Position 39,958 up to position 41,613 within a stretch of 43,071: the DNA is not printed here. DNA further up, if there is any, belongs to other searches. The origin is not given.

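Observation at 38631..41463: Slam/DUF560-like translocon paired with a non-lipidated FecR-domain cargo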

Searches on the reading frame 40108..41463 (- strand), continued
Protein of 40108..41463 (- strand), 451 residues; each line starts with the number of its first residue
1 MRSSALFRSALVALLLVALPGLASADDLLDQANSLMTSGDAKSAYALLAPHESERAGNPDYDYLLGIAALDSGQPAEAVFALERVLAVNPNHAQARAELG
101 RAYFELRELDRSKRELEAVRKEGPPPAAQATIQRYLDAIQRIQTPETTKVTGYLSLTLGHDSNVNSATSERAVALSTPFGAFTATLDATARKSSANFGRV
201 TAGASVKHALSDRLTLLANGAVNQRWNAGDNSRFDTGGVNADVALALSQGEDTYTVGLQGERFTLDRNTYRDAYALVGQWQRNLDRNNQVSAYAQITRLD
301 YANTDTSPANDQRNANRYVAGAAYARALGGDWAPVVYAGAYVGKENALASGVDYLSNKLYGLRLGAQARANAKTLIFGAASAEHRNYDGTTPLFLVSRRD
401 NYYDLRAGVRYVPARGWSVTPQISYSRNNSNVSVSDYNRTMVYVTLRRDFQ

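Call 40: find_encoding_contigs(protein=P0203, flank=10000, max_places=2)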
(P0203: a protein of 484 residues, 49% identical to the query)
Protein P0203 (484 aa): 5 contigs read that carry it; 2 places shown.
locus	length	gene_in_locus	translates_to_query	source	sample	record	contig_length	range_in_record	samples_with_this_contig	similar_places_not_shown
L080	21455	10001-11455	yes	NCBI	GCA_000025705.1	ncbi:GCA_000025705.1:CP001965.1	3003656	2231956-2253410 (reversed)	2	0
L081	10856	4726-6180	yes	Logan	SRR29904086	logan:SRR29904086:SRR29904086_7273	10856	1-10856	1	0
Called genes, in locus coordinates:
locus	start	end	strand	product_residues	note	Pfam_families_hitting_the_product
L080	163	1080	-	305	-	PF20030:bpMoxR, PF00004:AAA (weak), PF07726:AAA_3, PF07728:AAA_5, PF17863:AAA_lid_2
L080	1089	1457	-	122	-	PF04430:DUF498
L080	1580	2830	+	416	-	PF00155:Aminotran_1_2, PF01041:DegT_DnrJ_EryC1 (weak)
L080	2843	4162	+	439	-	PF03447:NAD_binding_3, PF00742:Homoserine_dh, PF01842:ACT, PF22629:ACT_AHAS_ss (weak)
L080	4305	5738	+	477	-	PF14821:Thr_synth_N, PF00291:PALP, PF24857:THR4_C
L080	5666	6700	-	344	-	PF04393:DUF535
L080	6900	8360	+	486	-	PF00989:PAS (weak), PF08448:PAS_4 (faint), PF07730:HisKA_3, PF02518:HATPase_c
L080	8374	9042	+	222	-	PF00072:Response_reg, PF00196:GerE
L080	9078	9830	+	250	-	PF05711:TylF, PF13578:Methyltransf_24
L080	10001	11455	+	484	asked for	PF00515:TPR_1 (faint), PF07719:TPR_2 (faint), PF13181:TPR_8 (faint), PF13432:TPR_16 (weak), PF14559:TPR_19, PF04575:SlipAM, PF10082:BBP2_2 (faint)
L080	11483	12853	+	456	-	PF04773:FecR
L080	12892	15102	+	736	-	PF13429:TPR_15 (weak), PF13432:TPR_16 (weak), PF14559:TPR_19 (weak), PF23914:TPR_CcmH_CycH, PF13424:TPR_12 (weak), PF13432:TPR_16, PF13432:TPR_16, PF13844:Glyco_transf_41, +12 more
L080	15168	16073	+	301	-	PF03547:Mem_trans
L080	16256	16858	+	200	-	PF03848:TehB (weak), PF13489:Methyltransf_23 (weak), PF13847:Methyltransf_31, PF08241:Methyltransf_11, PF08242:Methyltransf_12, PF13649:Methyltransf_25, PF20922:Anamorsin_N (weak)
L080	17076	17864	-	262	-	PF13649:Methyltransf_25, PF13847:Methyltransf_31, PF08241:Methyltransf_11, PF08242:Methyltransf_12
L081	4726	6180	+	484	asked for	PF00515:TPR_1 (faint), PF07719:TPR_2 (faint), PF13181:TPR_8 (faint), PF13432:TPR_16 (weak), PF14559:TPR_19, PF04575:SlipAM, PF10082:BBP2_2 (faint)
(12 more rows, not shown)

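Call 42: find_encoding_contigs(protein=P0187, flank=6000, max_places=1)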
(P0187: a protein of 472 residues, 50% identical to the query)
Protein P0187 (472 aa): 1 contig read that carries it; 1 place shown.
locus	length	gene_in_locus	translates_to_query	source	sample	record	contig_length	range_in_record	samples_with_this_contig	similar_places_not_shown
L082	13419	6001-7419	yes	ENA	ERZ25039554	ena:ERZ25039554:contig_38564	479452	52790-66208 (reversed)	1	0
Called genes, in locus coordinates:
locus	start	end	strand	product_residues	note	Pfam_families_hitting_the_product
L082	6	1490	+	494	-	PF14821:Thr_synth_N, PF00291:PALP, PF24857:THR4_C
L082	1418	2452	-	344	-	PF04393:DUF535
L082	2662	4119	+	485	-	PF00989:PAS (weak), PF07730:HisKA_3, PF02518:HATPase_c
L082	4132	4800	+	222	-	PF00072:Response_reg, PF00196:GerE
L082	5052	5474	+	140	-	PF05711:TylF (weak)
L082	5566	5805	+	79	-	PF05711:TylF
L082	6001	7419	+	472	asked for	PF07719:TPR_2 (faint), PF13181:TPR_8 (faint), PF13432:TPR_16 (weak), PF14559:TPR_19, PF04575:SlipAM, PF10082:BBP2_2 (faint)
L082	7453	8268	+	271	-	PF04773:FecR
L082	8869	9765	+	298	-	-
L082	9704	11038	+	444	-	PF13844:Glyco_transf_41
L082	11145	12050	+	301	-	PF03547:Mem_trans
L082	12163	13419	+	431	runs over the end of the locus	PF13660:DUF4147, PF05161:MOFRL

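Call 43: find_encoding_contigs(protein=P0216, flank=6000, max_places=1)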
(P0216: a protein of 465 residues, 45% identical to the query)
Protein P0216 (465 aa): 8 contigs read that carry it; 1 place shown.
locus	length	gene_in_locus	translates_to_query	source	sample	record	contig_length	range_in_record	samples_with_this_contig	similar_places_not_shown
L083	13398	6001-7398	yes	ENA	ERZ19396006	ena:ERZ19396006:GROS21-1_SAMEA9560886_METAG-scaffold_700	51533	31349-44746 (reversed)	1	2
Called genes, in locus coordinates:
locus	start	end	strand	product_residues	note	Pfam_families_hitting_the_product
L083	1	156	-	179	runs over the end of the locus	PF01713:Smr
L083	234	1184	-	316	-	PF07992:Pyr_redox_2, PF12831:FAD_oxidored (faint), PF13738:Pyr_redox_3, PF00070:Pyr_redox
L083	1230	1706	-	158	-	PF00210:Ferritin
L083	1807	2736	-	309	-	PF00126:HTH_1, PF03466:LysR_substrate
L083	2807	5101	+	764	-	PF13491:FtsK_4TM, PF17854:FtsK_alpha, PF01580:FtsK_SpoIIIE, PF12846:AAA_10 (faint), PF09397:FtsK_gamma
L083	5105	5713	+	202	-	PF09865:DUF2092 (faint), PF03548:LolA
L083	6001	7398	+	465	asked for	PF07719:TPR_2 (faint), PF13174:TPR_6 (faint), PF13428:TPR_14 (faint), PF14559:TPR_19 (weak), PF04575:SlipAM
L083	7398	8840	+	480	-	PF04773:FecR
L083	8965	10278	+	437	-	PF05496:RuvB_N, PF01637:ATPase_2 (faint), PF13191:AAA_16 (faint), PF00004:AAA, PF13401:AAA_22 (faint), PF16193:AAA_assoc_2, PF12002:MgsA_C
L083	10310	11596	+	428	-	PF02403:Seryl_tRNA_N, PF00587:tRNA-synt_2b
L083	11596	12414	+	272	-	PF00520:Ion_trans, PF00060:Lig_chan (weak), PF07885:Ion_trans_2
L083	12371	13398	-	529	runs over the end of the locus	PF00497:SBP_bac_3, PF01464:SLT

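Call 44: find_encoding_contigs(protein=P0159, flank=6000, max_places=1)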
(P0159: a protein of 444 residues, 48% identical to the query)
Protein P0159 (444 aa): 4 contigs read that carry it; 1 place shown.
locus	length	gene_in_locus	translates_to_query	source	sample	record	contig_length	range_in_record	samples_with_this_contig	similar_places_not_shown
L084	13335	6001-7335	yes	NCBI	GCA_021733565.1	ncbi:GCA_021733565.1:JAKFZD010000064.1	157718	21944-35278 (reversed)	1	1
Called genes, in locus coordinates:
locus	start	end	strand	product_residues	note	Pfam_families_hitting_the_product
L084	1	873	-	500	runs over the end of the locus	PF00483:NTP_transferase, PF01128:IspD (weak), PF12804:NTP_transf_3, PF25084:LbH_EIF2B, PF25087:GMPPB_C, PF00132:Hexapep (weak), PF25084:LbH_EIF2B, PF00132:Hexapep (weak)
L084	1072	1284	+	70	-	-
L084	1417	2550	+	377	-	PF00561:Abhydrolase_1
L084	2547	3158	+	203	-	PF07021:MetW, PF13489:Methyltransf_23, PF13847:Methyltransf_31, PF08241:Methyltransf_11, PF08242:Methyltransf_12 (weak), PF13649:Methyltransf_25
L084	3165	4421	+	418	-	PF13000:Acatn, PF07690:MFS_1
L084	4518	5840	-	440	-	PF00696:AA_kinase, PF00583:Acetyltransf_1, PF13673:Acetyltransf_10 (weak), PF13508:Acetyltransf_7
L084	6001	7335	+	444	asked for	PF12895:ANAPC3 (faint), PF07719:TPR_2 (faint), PF14559:TPR_19, PF04575:SlipAM, PF10082:BBP2_2 (faint)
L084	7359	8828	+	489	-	PF04773:FecR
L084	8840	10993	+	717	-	PF12895:ANAPC3 (weak), PF13432:TPR_16, PF13414:TPR_11 (weak), PF13424:TPR_12 (weak), PF13424:TPR_12, PF00515:TPR_1, PF07719:TPR_2, PF13844:Glyco_transf_41, +19 more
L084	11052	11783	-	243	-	PF20260:PUA_4, PF04452:Methyltrans_RNA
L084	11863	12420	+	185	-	PF00578:AhpC-TSA, PF08534:Redoxin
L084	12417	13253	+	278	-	PF00459:Inositol_P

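Call 45: predict_structure(alignment_id=A3)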
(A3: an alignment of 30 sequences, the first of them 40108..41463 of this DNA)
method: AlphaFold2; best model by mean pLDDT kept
length: 451 residues; sequences in the alignment: 30
mean_pLDDT: 84.1   pTM: 0.65
mean pLDDT of the five models: 84.1, 84.0, 78.8, 78.0, 77.9
residues with pLDDT >= 90: 258; 70-90: 122; 50-70: 40; < 50: 31
segments of 3 or more residues with pLDDT < 50: 16-23, 168-190
pLDDT, mean of each block of 10 residues (from residue 1): 56 51 70 94 95 91 97 93 95 93 89 92 85 87 73 93 62 29 34 81 92 91 85 79 94 95 80 93 92 95 66 89 92 92 92 87 93 93 90 77 95 94 93 83 93 72
secondary structure, 60 per line:
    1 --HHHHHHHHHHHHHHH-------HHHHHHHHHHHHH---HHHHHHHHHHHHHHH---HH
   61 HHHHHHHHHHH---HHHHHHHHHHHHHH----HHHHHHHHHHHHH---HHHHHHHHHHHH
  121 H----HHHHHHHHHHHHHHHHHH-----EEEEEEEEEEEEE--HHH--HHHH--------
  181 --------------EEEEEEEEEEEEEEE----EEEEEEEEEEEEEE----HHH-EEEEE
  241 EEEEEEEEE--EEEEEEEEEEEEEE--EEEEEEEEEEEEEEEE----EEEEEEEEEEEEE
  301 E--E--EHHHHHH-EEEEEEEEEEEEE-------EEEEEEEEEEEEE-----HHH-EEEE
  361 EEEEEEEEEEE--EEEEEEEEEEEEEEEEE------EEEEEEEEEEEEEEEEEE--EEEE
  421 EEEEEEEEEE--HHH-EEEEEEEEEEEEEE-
elements in order: H3-17 H25-37 H41-55 H59-71 H75-88 H93-105 H109-121 H126-143 E149-161 H169-172 E195-209 E214-227 E236-249 E252-265 E268-283 E288-301 H308-313 E315-327 E335-347 E357-371 E374-390 E397-414 E417-430 E437-450

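Call 49: fold_search(model_id=the predicted structure, library=pdb)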
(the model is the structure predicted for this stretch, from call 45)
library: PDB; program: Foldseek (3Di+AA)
matches with E <= 10: 1627; with E <= 0.001: 636
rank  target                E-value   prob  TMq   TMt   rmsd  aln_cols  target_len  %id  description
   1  9b8h_A                3.9e-12  1.00  0.37  0.30  15.6       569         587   12  Cryo-EM structure of E. coli cellulose synthase subunit C with cellotetraose (released 2025-02-19)
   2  9b8a                  4.4e-12  1.00  0.40  0.34  14.2       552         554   10  Cryo-EM structure of E. coli cellulose synthase subunit C (released 2025-02-19)
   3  9h80_M                4.1e-10  1.00  0.37  0.41   9.8       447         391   13  Structure of the outer membrane exopolysaccharide transporter PelBC (released 2025-06-11)
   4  3kvn_X                8.9e-10  1.00  0.32  0.24  19.1       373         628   10  Crystal structure of the full-length autotransporter EstA from Pseudomonas aeruginosa (released 2010-01-26)
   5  3kvn_A                9.4e-10  1.00  0.32  0.24  18.7       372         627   10  Crystal structure of the full-length autotransporter EstA from Pseudomonas aeruginosa (released 2010-01-26)
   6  8wv0_B                1.4e-09  1.00  0.34  0.43   9.6       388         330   13  Outer membrane porin of Burkholderia pseudomallei (BpsOmp38) (released 2024-10-30)
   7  2x9k                  2.4e-09  1.00  0.47  0.71   5.7       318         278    7  Structure of a E.coli porin (released 2011-01-26)
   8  2r89_A                2.9e-09  1.00  0.41  0.50   8.1       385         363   10  Crystal structure of the long-chain fatty acid transporter FadL mutant delta N3 (released 2008-09-23)
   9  8wv0_A                3.9e-09  1.00  0.32  0.41  10.2       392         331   12  Outer membrane porin of Burkholderia pseudomallei (BpsOmp38) (released 2024-10-30)
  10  8jto                  4.2e-09  1.00  0.33  0.41  10.3       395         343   13  Outer membrane porin of Burkholderia pseudomallei (BpsOmp38) in complex with ceftazidime (released 2024-06-26)
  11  2r88_A                5.3e-09  1.00  0.40  0.49   9.0       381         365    8  Crystal structure of the long-chain fatty acid transporter FadL mutant delta S3 kink (released 2008-09-23)
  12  6tzk                  6.7e-09  1.00  0.38  0.38  11.5       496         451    9  Bacterial cellulose synthase outermembrane channel BcsC with terminal TPR repeat (released 2019-10-23)
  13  2r4n_A                1.0e-08  1.00  0.42  0.44   9.2       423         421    8  Crystal structure of the long-chain fatty acid transporter FadL mutant N33A (released 2008-09-16)
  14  3pgs_B                1.8e-08  1.00  0.38  0.40   9.1       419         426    9  Phe3Gly mutant of EcFadL (released 2011-05-25)
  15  3pgr                  2.0e-08  1.00  0.43  0.51   7.7       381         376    9  Asp348Arg mutant of EcFadL (released 2011-05-25)
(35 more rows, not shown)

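Call 71: find_related_loci(query=A3, collection=metagenome_contigs, flank=5000)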
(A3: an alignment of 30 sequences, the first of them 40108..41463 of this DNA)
Query A3 (451 aa) in metagenome_contigs; peptide patterns used: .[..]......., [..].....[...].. (x = any residue, [..] = any of these).
600 stretches matched a pattern (row limit reached: there are more); 552 encode a relative of the query (tblastn E <= 1e-3); the best 80 are kept; 80 distinct loci.
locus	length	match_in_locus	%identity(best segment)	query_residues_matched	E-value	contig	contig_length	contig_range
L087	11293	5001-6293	51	13-450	3e-137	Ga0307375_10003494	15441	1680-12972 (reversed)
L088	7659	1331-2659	48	1-451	7e-135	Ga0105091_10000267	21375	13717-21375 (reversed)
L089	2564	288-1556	50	22-450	5e-141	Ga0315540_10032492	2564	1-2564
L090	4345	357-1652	47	11-450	2e-127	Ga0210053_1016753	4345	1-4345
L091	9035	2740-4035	47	11-450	2e-125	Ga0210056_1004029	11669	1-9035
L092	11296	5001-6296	45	11-450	2e-122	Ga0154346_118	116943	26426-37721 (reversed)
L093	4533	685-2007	44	1-450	5e-123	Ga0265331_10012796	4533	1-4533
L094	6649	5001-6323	44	1-450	5e-121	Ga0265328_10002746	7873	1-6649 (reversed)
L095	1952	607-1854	47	28-450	3e-129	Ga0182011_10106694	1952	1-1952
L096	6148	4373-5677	46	10-451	7e-119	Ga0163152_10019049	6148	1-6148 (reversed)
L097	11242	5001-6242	46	28-450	3e-118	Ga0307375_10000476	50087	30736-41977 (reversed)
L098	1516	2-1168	49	54-450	2e-127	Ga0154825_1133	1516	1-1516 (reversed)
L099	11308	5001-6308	42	9-450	5e-112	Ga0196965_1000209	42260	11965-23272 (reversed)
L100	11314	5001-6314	44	1-450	1e-110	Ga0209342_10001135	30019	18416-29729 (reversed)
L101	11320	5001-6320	42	1-450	3e-109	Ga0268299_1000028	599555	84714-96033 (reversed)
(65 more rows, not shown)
